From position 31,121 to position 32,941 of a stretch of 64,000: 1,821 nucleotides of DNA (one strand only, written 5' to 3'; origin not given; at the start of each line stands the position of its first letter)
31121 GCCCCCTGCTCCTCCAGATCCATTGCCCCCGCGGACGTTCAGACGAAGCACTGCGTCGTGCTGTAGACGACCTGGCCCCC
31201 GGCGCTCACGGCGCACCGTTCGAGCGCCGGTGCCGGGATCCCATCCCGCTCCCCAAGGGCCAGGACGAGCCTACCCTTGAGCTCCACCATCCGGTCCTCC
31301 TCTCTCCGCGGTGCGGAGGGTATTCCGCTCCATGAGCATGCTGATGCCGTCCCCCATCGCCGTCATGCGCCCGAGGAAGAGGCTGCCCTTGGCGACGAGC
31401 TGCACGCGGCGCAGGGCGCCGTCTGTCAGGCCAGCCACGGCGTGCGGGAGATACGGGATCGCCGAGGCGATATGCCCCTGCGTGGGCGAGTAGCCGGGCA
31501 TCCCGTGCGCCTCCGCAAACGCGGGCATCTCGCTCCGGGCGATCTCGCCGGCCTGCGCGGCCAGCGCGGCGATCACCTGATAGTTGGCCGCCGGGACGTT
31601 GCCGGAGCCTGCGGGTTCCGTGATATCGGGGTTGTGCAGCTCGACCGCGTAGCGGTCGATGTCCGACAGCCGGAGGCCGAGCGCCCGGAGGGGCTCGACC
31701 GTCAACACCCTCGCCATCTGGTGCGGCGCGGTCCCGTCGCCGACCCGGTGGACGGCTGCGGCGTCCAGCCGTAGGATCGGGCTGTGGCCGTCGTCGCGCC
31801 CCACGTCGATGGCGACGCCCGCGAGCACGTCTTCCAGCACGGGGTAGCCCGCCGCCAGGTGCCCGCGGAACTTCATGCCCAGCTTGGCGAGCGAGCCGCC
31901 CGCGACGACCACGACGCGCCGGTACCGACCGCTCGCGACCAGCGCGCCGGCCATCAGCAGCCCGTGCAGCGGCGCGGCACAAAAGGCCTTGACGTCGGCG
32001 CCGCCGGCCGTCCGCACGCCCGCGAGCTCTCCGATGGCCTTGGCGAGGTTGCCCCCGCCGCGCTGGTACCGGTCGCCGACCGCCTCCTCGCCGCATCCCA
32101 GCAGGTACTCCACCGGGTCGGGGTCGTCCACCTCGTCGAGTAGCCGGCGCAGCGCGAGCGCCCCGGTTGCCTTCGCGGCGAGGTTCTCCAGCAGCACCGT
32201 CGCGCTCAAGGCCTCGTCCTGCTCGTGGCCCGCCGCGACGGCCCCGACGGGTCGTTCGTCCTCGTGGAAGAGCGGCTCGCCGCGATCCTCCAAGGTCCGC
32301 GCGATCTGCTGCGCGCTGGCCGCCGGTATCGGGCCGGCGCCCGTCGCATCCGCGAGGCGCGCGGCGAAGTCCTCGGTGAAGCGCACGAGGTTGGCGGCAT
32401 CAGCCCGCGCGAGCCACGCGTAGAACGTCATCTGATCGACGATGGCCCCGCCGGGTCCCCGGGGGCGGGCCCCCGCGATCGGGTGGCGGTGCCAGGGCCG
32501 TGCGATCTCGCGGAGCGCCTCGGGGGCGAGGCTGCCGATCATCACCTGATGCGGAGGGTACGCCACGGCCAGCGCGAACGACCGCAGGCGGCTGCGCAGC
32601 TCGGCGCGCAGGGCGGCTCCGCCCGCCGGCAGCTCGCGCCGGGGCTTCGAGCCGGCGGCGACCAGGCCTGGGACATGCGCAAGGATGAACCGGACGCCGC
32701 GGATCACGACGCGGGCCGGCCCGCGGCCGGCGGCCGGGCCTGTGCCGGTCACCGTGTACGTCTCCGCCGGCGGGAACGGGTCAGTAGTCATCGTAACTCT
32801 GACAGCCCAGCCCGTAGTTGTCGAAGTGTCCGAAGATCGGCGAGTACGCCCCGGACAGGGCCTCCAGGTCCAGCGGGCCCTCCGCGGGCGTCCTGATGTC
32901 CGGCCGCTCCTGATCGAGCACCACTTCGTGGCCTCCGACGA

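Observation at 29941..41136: LacI-controlled operon that splices cyclitol/sugar-type enzymes onto a complete glycine-reductase-like selenoprotein set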

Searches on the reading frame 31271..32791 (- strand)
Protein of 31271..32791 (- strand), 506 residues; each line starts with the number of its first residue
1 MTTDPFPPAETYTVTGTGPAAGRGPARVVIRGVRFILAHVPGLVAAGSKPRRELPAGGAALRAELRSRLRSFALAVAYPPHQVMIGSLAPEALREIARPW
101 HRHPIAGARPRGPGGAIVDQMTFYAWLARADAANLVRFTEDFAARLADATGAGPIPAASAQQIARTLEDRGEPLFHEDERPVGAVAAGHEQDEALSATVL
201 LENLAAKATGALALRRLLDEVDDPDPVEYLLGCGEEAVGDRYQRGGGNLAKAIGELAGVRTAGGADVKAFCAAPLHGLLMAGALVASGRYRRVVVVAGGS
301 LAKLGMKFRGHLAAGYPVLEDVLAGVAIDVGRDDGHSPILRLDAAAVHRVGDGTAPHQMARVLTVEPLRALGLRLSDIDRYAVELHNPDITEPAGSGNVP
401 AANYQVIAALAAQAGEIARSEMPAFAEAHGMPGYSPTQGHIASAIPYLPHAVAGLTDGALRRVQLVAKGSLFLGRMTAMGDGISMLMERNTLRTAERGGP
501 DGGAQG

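Call 8: search_protein_families(library=pfam, proteins=[window:31271-32791:-], max_evalue=0.01)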
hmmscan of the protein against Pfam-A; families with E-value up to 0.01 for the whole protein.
window:31271-32791:- (506 aa): 2 families
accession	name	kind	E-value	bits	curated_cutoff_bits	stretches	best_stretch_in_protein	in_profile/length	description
PF19364.4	DUF5940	-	5.1e-53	179.6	27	1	361-495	4-138/166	Family of unknown function (DUF5940)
PF08545.16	ACP_syn_III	-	1.8e-05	25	24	1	266-303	2-39/80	3-Oxoacyl-[acyl-carrier-protein (ACP)] synthase III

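Call 9: search_protein_families(library=ncbifam, proteins=[window:31271-32791:-], max_evalue=0.001)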
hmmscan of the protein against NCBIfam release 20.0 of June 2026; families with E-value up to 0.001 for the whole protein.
window:31271-32791:- (506 aa): 3 families
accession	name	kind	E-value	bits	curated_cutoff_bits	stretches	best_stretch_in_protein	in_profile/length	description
NF040746.1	reduct_C_beta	equivalog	1.5e-157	524.9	450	1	29-491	2-477/477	glycine/sarcosine/betaine reductase complex component C subunit beta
NF000989.0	PRK00103.2-3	equivalog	0.00026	21.1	169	1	326-368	103-145/160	23S rRNA (pseudouridine(1915)-N(3))-methyltransferase RlmH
NF006829.0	PRK09352.1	subfamily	0.00052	19.1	249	1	250-303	93-146/322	beta-ketoacyl-ACP synthase 3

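Call 30: search_dna_similar(query=window:31271-32791:-, collection=plasmids, mode=protein, max_evalue=0.00001, max_rows=20)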
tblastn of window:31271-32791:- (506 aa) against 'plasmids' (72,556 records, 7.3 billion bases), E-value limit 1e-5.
Records with a match: 5; places in all: 5; records where one place covers at least 80% of the query: 5.
Best place of each record, by identity: <60% 5.
By first word of the organism name: Enterococcus 3; Photobacterium 1; Acetoanaerobium 1.
By predicted mobility (MOB-suite, as given by PLSDB): non-mobilizable 5.
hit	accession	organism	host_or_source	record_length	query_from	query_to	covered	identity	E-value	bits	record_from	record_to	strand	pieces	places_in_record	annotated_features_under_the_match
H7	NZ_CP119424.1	Photobacterium sp. DA100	-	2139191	30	496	92%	41.3%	3e-94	320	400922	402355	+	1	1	none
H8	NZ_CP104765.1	Enterococcus raffinosus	Homo sapiens,urine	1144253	30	496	92%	40.2%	1e-91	313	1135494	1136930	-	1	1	record has no annotation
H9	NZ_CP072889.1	Enterococcus raffinosus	stream/river surface water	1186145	30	496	92%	40.2%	1e-91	313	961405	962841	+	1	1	record has no annotation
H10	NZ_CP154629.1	Acetoanaerobium noterae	cell culture,Sludge of a digestion ...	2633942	76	490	82%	43.6%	2e-87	300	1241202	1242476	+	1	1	none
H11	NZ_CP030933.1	Enterococcus gilvus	cow,milk,milk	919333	76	505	85%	40.7%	2e-87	300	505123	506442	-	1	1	grdC: glycine/sarcosine/betaine reductase complex component C subunit beta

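Call 31: get_annotated_region(hit=H11, flank=8000)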
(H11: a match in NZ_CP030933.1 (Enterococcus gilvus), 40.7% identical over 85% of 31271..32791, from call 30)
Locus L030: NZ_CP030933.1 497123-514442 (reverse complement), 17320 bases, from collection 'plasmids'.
description: Enterococcus gilvus strain CR1 plasmid pCR1A, complete sequence
organism: Enterococcus gilvus (NCBI taxid 160453)
taxonomy: Bacteria; Bacillota; Bacilli; Lactobacillales; Enterococcaceae; Enterococcus; Enterococcus gilvus
host: -; source: cow,milk,milk; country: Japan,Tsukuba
typing (MOB-suite, as given by PLSDB): non-mobilizable
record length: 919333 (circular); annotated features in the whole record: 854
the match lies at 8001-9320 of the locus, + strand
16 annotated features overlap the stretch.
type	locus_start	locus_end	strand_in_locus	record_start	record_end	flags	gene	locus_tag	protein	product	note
CDS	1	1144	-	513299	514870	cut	-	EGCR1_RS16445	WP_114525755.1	IS1182 family transposase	-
CDS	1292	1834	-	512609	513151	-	-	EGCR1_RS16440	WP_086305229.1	XRE family transcriptional regulator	GO:0006355 - regulation of DNA-templated transcription [Evidence IEA]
CDS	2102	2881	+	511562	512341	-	-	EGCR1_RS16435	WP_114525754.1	radical SAM protein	-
CDS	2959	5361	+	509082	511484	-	hypD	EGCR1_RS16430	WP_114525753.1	trans-4-hydroxy-L-proline dehydratase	GO:0019471 - 4-hydroxyproline metabolic process [Evidence IEA]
CDS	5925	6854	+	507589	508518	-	trxB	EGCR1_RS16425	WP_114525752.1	thioredoxin-disulfide reductase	-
CDS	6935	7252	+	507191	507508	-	-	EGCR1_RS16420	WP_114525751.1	thioredoxin domain-containing protein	-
CDS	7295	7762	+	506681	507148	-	grdA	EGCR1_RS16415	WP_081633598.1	glycine/sarcosine/betaine reductase complex selenoprotein A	-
CDS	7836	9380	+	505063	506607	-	grdC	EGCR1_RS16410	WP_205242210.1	glycine/sarcosine/betaine reductase complex component C subunit beta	-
CDS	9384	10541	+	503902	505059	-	grdD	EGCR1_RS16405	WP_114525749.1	glycine/sarcosine/betaine reductase complex component C subunit alpha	-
CDS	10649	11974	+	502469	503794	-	-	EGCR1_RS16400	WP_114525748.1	glycine/sarcosine/betaine reductase component B subunit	-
CDS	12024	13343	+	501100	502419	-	grdH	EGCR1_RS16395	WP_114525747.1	betaine reductase selenoprotein B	-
CDS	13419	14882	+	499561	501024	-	-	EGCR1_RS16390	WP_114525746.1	BCCT family transporter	GO:0071705 - nitrogen compound transport [Evidence IEA]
CDS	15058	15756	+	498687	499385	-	-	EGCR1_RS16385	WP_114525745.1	GntR family transcriptional regulator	-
CDS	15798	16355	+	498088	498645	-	-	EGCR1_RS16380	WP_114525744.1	DUF3841 domain-containing protein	-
CDS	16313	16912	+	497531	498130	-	-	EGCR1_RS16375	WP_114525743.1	DUF3841 domain-containing protein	-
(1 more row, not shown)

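Call 32: get_annotated_region(hit=H10, flank=8000)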
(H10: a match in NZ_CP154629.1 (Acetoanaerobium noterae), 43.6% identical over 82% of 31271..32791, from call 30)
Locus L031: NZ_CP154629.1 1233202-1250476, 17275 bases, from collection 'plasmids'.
description: Acetoanaerobium noterae strain DSL2 plasmid pTPELB2, complete sequence
organism: Acetoanaerobium noterae (NCBI taxid 745369)
taxonomy: Bacteria; Bacillota; Clostridia; Peptostreptococcales; Filifactoraceae; Acetoanaerobium; Acetoanaerobium noterae
host: -; source: cell culture,Sludge of a digestion tower of a wastewater treatment plant; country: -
typing (MOB-suite, as given by PLSDB): non-mobilizable
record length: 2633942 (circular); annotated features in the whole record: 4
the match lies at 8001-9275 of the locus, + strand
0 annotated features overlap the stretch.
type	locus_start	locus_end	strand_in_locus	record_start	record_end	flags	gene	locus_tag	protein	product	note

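Call 84: search_protein_families(library=ncbifam, proteins=[L030:10649-11974:+, L031:4586-5878:+], max_evalue=1e-10)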
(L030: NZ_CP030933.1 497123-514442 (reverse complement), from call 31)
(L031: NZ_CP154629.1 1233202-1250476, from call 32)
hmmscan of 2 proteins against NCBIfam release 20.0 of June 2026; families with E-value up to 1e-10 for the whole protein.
L030:10649-11974:+ (441 aa): 3 families
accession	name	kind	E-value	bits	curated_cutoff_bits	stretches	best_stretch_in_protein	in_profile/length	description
NF040793.1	sarcosine_GrdG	exception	5.4e-103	345.1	780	1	1-417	1-404/428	sarcosine reductase complex component B subunit alpha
NF053623.1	fluoroAc_FarE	equivalog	1.8e-50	172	675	1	2-388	4-376/419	fluoroacetate reductase subunit FarE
TIGR04480.1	D_pro_red_PrdA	equivalog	4.7e-15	55.3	700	0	228-345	395-510/587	D-proline reductase (dithiol) proprotein PrdA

L031:4586-5878:+ (430 aa): 3 families
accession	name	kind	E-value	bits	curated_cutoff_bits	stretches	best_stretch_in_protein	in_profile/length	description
NF040793.1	sarcosine_GrdG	exception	5.2e-201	668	780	1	1-430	1-428/428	sarcosine reductase complex component B subunit alpha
NF053623.1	fluoroAc_FarE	equivalog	3.6e-59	200.6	675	1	2-384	4-377/419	fluoroacetate reductase subunit FarE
TIGR04480.1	D_pro_red_PrdA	equivalog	9.2e-21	74.1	700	1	223-339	395-509/587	D-proline reductase (dithiol) proprotein PrdA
